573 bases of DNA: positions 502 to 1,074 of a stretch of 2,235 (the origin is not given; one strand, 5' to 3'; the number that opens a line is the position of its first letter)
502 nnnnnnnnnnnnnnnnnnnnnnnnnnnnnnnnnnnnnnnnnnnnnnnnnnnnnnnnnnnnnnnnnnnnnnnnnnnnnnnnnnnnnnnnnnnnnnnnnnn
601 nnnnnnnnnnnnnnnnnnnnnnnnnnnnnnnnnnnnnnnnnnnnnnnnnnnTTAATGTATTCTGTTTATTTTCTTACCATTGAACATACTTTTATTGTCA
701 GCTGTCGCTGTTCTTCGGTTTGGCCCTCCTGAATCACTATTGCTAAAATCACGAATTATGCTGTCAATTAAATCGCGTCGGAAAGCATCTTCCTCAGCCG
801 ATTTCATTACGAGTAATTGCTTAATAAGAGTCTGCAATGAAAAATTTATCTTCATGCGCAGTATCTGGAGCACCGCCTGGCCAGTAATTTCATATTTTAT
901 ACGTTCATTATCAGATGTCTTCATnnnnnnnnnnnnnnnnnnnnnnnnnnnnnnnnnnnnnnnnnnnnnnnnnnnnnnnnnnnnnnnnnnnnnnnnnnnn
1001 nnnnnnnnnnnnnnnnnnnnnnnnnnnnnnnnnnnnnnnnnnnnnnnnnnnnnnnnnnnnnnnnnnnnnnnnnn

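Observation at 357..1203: Three tandem paralogous small-protein genes in strongly AT-rich DNA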

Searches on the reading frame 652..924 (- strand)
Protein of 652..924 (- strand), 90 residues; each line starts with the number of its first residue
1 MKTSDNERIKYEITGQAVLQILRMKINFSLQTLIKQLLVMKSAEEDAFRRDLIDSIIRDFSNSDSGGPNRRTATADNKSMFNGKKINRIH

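Call 11: search_protein_families(proteins=[window:652-924:-], library=ncbifam, max_evalue=1)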
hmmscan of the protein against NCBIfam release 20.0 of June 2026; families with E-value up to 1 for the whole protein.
window:652-924:- (90 aa): 0 families

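Call 17: profile_search(protein=window:652-924:-)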
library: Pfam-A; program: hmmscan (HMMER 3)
A. the first sequence (90 residues): domains with independent E <= 10: 0; with E <= 0.001: 0
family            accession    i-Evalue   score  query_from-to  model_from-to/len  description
(no Pfam family matches the first sequence, even at E <= 10)

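Call 19: find_homologous_proteins(query=window:652-924:-, max_evalue=0.01)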
Query window:652-924:- (90 aa): 48 proteins with E <= 0.01 among 48 candidates.
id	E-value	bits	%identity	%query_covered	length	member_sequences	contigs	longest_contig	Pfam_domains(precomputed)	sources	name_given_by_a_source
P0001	2.0e-49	182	99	100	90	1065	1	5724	-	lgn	-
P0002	3.2e-46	172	94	100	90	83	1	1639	-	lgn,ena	-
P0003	7.2e-46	171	93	100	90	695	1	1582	-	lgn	-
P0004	1.4e-44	167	91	100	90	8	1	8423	-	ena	-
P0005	1.6e-44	167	91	100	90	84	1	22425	-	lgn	-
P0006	1.1e-43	164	91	100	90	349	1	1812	-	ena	-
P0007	1.7e-43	163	89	100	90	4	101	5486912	-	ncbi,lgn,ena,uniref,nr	ncbi:two-component-system connector protein YmgA [Escherichia coli]|uniref:Two-component-system conn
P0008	2.9e-43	163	92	100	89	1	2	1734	-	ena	-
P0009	3.6e-40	153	97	88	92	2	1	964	-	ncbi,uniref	ncbi:hypothetical protein, partial [Escherichia coli]|uniref:hypothetical protein n=1 Tax=Escherichi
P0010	3.8e-40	153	87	100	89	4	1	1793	-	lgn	-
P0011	1.1e-39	151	87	100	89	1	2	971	-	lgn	-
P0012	1.2e-39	151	90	100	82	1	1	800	-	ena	-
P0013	3.5e-39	150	88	100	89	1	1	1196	-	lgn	-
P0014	3.5e-38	147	81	100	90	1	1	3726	-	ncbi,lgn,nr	ncbi:two-component-system connector protein YmgA [Escherichia coli]|nr:two-component-system connecto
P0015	9.1e-37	142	87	88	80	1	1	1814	-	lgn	-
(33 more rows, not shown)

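Call 21: search_solved_structures(query=window:652-924:-, max_evalue=10)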
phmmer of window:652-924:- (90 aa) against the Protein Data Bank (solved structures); distinct sequences matched with E-value up to 10: 0.

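Call 52: predict_structure(alignment_id=A1)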
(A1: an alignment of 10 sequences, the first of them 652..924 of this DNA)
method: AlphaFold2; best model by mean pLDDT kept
length: 90 residues; sequences in the alignment: 10
mean_pLDDT: 70.2   pTM: 0.44
mean pLDDT of the five models: 70.2, 66.4, 64.6, 62.2, 59.7
residues with pLDDT >= 90: 10; 70-90: 48; 50-70: 6; < 50: 26
segments of 3 or more residues with pLDDT < 50: 66-90
pLDDT, mean of each block of 10 residues (from residue 1): 67 87 90 87 85 85 55 37 39
secondary structure, 60 per line:
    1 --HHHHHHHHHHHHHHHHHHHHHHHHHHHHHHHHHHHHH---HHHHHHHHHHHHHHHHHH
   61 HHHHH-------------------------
elements in order: H3-39 H43-65

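Call 54: search_protein_representatives(alignment_id=A4)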
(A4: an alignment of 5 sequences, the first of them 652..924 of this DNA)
Query: 5 sequences, 90 profile positions. Proteins with E-value up to 0.001 (for the whole library): 85; up to 1e-10: 11; up to 1e-30: 4. The best 85 are listed.
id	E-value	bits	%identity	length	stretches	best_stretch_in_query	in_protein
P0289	2.8e-37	142.9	-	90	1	1-90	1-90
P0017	3.1e-33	129.9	-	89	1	1-90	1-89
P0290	3.6e-33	129.7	-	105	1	1-90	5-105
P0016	1.0e-31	125.0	-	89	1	20-90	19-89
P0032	4.8e-30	119.7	-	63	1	1-63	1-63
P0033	3.5e-27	110.5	-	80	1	1-61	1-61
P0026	1.2e-24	102.4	-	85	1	29-90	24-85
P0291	9.2e-14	67.5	-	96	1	1-73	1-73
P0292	6.6e-13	64.8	-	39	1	1-39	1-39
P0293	4.2e-11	59.0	-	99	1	1-80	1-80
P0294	7.9e-11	58.1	-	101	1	1-65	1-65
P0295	1.8e-10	57.0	-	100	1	1-72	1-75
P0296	2.5e-10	56.5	-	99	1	1-78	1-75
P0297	3.5e-10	56.0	-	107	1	1-76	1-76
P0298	3.6e-10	56.0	-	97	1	1-86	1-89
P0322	1.6e-07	47.5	-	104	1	2-65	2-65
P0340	1.4e-05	41.3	-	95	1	1-60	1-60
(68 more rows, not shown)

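Call 56: fold_search(model_id=the predicted structure, library=pdb)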
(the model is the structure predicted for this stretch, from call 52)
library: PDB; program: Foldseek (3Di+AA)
matches with E <= 10: 1; with E <= 0.001: 0
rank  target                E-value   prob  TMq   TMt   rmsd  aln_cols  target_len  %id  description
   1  8d08_A                9.1e+00  0.06  0.34  0.43   4.8        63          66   11  Hallucinated C4 protein assembly HALC4_135 (released 2022-09-28)

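Call 66: profile_search(alignment_id=A5)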
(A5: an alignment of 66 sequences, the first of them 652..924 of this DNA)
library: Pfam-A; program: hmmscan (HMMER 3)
A. the first sequence (90 residues): domains with independent E <= 10: 0; with E <= 0.001: 0
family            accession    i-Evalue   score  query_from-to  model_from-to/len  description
(no Pfam family matches the first sequence, even at E <= 10)
B. every sequence of the alignment scanned on its own (66 sequences): families by number of members that match
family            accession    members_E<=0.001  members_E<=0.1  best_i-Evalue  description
YmgB              PF10798.13                 1               6        1.8e-04  Biofilm development protein YmgB/AriR
SDA1_HEAT         PF08158.18                 0               2        1.8e-03  SDA1, HEAT repeat
Polyoma_VP2       PF25627.1                  0               2        6.5e-03  Polyomaviruses capsid protein VP2 family
ParD_antitoxin    PF03693.20                 0               1        1.1e-03  Bacterial antitoxin of ParD toxin-antitoxin type II system and RHH
Mmc1_C            PF23868.1                  0               1        1.4e-02  Mmc1 C-terminal domain
Lipase_chap       PF03280.19                 0               1        1.4e-02  Proteobacterial lipase chaperone protein
DUF4756           PF15948.10                 0               1        1.5e-02  Domain of unknown function (DUF4756)
Ribonuclease_3    PF00636.31                 0               1        1.7e-02  Ribonuclease III domain
Sld3_STD          PF08639.15                 0               1        2.5e-02  DNA replication regulator SLD3, STD domain
Rx_N              PF18052.6                  0               1        2.9e-02  Rx N-terminal domain
UBN_AB            PF14075.11                 0               1        3.0e-02  Ubinuclein conserved middle domain
Rota_Capsid_VP6   PF00980.22                 0               1        3.4e-02  Rotavirus major capsid protein VP6
MCM4_WHD          PF21128.4                  0               1        3.4e-02  MCM4, winged helix domain
CBM_25            PF03423.18                 0               1        3.8e-02  Carbohydrate binding domain (family 25)
RelB_like_antitox PF25734.1                  0               1        4.1e-02  Putative antitoxin family
TFIIF_alpha       PF05793.18                 0               1        4.2e-02  Transcription initiation factor IIF, alpha subunit (TFIIF-alpha)
Spectrin_Anc-1    PF24611.2                  0               1        5.0e-02  Nuclear anchorage protein 1, spectrin-like repeat
ZapD              PF07072.16                 0               1        6.2e-02  Cell division protein
DUF3135           PF11333.13                 0               1        6.2e-02  Protein of unknown function (DUF3135)
TAF               PF02969.23                 0               1        6.9e-02  TATA box binding protein associated factor (TAF)

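Call 68: predict_structure(alignment_id=A5)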
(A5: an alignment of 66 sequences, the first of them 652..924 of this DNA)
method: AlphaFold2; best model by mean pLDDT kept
length: 90 residues; sequences in the alignment: 66
mean_pLDDT: 78.5   pTM: 0.60
mean pLDDT of the five models: 78.5, 78.0, 77.9, 77.8, 75.1
residues with pLDDT >= 90: 51; 70-90: 9; 50-70: 14; < 50: 16
segments of 3 or more residues with pLDDT < 50: 66-70, 72-79
pLDDT, mean of each block of 10 residues (from residue 1): 79 95 93 95 94 93 60 47 51
secondary structure, 60 per line:
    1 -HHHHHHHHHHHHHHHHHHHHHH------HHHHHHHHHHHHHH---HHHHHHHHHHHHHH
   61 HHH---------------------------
elements in order: H2-23 H30-43 H47-63

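Call 72: fold_search(model_id=the predicted structure, library=pdb)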
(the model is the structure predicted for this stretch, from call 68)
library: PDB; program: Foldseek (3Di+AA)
matches with E <= 10: 220; with E <= 0.001: 0
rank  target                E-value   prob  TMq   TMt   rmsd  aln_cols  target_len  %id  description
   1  2oxl_A                5.2e-02  1.00  0.59  0.83   1.0        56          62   18  Structure and Function of the E. coli Protein YmgB: a Protein Critical for Biofilm Formation and Acid Resistance (released 2007-10-30)
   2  4wzx_A                5.2e-01  0.60  0.36  0.37   6.7        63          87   16  ULK3 regulates cytokinetic abscission by phosphorylating ESCRT-III proteins (released 2015-06-03)
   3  6zv0_MODEL_1_A        7.1e-01  0.38  0.37  0.36  10.0        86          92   10  TFIIS N-terminal domain (TND) from human LEDGF/p75 (released 2021-12-01)
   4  2z3r_O                8.6e-01  0.33  0.37  0.30   9.3        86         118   15  Crystal structure of the IL-15/IL-15Ra complex (released 2007-09-04)
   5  4niq_A                9.1e-01  0.51  0.37  0.40   8.5        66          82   17  Crystal Structure of Vps4 MIT-Vfa1 MIM2 (released 2014-03-05)
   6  2v6x_A                1.1e+00  0.33  0.33  0.36   9.4        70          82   16  Stractural insight into the interaction between ESCRT-III and Vps4 (released 2007-10-16)
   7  5fvl_A                1.1e+00  0.33  0.34  0.36   9.6        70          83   16  Crystal structure of Vps4-Vps20 complex from S.cerevisiae (released 2016-04-27)
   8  4a5x_B                1.2e+00  0.44  0.37  0.46   7.7        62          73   16  Structures of MITD1 (released 2012-11-14)
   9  4niq_B                1.3e+00  0.44  0.37  0.42   7.5        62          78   14  Crystal Structure of Vps4 MIT-Vfa1 MIM2 (released 2014-03-05)
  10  1wjt_MODEL_1_A        1.3e+00  0.23  0.36  0.32  11.0        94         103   13  Solution structure of the N-terminal Domain I of mouse transcription elongation factor S-II protein 3 (released 2004-11-29)
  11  9jm7_B                1.4e+00  0.35  0.36  0.47   5.7        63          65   11  Crystal structure of de novo designed light-responsive heterodimer 2 (LRD-2) (released 2025-08-27)
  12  9t1m_B                1.4e+00  0.30  0.36  0.29  11.7        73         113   12  Nuclear export protein/Non-structural protein 2 (NEP/NS2) in complex with artificial alpha Rep protein (released 2025-11-12)
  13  9bl8                  1.5e+00  0.30  0.33  0.36   8.9        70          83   16  MIT (L7C/A43C) Domain of Vps4p (released 2025-03-12)
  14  4gs7_A                1.6e+00  0.21  0.37  0.31   9.8        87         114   15  Structure of the Interleukin-15 quaternary complex (released 2012-11-07)
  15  4a5x_A                1.7e+00  0.28  0.33  0.41   7.7        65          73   12  Structures of MITD1 (released 2012-11-14)
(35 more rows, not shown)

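Call 73: find_encoding_contigs(protein=P0322, flank=4000, max_places=2)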
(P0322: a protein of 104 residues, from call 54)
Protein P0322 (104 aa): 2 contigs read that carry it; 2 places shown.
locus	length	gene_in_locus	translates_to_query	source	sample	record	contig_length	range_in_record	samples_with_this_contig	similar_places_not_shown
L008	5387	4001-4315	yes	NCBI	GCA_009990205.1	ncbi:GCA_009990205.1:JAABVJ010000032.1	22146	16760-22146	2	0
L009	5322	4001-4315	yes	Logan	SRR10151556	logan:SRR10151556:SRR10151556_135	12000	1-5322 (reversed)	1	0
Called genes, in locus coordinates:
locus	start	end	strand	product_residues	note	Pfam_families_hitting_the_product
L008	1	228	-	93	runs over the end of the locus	PF10798:YmgB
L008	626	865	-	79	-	PF10798:YmgB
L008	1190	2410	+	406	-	PF04940:BLUF, PF00563:EAL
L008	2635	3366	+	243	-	PF00376:MerR, PF13411:MerR_1, PF22270:MlrA_helical, PF22267:MlrA_C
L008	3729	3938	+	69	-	PF10798:YmgB (weak)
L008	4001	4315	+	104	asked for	-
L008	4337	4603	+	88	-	PF10798:YmgB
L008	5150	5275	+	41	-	PF05532:CsbD (weak)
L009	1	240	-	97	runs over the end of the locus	PF10798:YmgB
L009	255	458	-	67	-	-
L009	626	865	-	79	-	PF10798:YmgB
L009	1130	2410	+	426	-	PF04940:BLUF, PF00563:EAL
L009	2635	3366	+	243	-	PF00376:MerR, PF13411:MerR_1, PF22270:MlrA_helical, PF22267:MlrA_C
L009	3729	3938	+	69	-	PF10798:YmgB (weak)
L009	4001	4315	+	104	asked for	-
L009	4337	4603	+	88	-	PF10798:YmgB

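Call 74: find_encoding_contigs(protein=P0340, flank=4000, max_places=2)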
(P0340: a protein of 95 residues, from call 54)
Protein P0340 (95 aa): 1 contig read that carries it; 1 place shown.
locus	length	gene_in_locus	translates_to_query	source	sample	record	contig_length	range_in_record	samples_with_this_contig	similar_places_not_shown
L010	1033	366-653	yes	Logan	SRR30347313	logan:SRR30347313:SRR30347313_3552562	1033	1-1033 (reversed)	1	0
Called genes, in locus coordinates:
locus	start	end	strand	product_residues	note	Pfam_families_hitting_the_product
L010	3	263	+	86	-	?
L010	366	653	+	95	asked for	PF10798:YmgB (weak)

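Call 75: find_encoding_contigs(protein=P0297, flank=4000, max_places=2)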
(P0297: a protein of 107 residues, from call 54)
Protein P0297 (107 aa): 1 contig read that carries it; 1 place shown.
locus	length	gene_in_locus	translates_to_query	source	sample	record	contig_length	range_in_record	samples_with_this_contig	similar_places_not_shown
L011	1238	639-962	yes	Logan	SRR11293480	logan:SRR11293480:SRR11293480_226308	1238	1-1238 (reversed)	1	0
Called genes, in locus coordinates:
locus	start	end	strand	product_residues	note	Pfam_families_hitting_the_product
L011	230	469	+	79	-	PF10798:YmgB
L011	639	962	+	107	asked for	-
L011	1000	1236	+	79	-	?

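Call 100: fold_search(model_id=the predicted structure, library=afdb50)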
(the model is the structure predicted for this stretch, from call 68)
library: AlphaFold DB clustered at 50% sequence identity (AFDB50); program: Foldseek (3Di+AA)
matches with E <= 10: 844; with E <= 0.001: 24
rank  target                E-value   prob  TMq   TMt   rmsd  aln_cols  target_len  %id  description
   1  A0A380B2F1            5.3e-11  1.00  0.70  0.56   8.0        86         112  100  ISSfl2 ORF [Shigella flexneri]
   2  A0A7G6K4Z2            1.5e-10  1.00  0.71  0.71  13.8        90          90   98  Two-component-system connector protein YmgA [Shigella boydii]
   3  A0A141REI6            4.0e-09  1.00  0.73  0.86   8.7        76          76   91  Two-component-system connector protein YmgA (Fragment)
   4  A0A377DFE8            1.3e-08  1.00  0.73  0.89   4.0        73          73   89  Protein involved in biofilm formation [Escherichia coli]
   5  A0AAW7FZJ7            3.1e-05  1.00  0.69  0.69  15.6        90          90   44  Two-component-system connector protein YmgA
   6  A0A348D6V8            9.1e-05  1.00  0.70  0.61  17.1       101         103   28  Uncharacterized protein
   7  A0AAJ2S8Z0            1.2e-04  1.00  0.67  0.63  22.2        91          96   30  Uncharacterized protein [Scandinavium lactucae]
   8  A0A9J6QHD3            1.8e-04  1.00  0.70  0.60   3.9        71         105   31  Uncharacterized protein [Silvania confinis]
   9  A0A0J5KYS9            1.8e-04  1.00  0.65  0.59  11.5        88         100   28  Two-component-system connector protein YcgZ [Pluralibacter gergoviae]
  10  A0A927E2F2            1.8e-04  1.00  0.69  0.55  21.8       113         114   24  Two-component-system connector protein YmgA [Klebsiella pneumoniae]
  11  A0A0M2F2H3            2.7e-04  1.00  0.67  0.59  13.8        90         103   30  Uncharacterized protein [Pectobacterium brasiliense]
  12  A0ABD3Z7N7            2.7e-04  1.00  0.69  0.59  17.4       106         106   27  Uncharacterized protein
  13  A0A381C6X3            2.9e-04  1.00  0.64  0.54  11.5        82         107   32  Uncharacterized protein [Buttiauxella agrestis]
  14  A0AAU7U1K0            3.3e-04  1.00  0.68  0.68  14.7        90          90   24  Uncharacterized protein [Pantoea sp. BJ2]
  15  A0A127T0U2            5.1e-04  1.00  0.70  0.80   8.8        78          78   29  Integron gene cassette protein (Fragment)
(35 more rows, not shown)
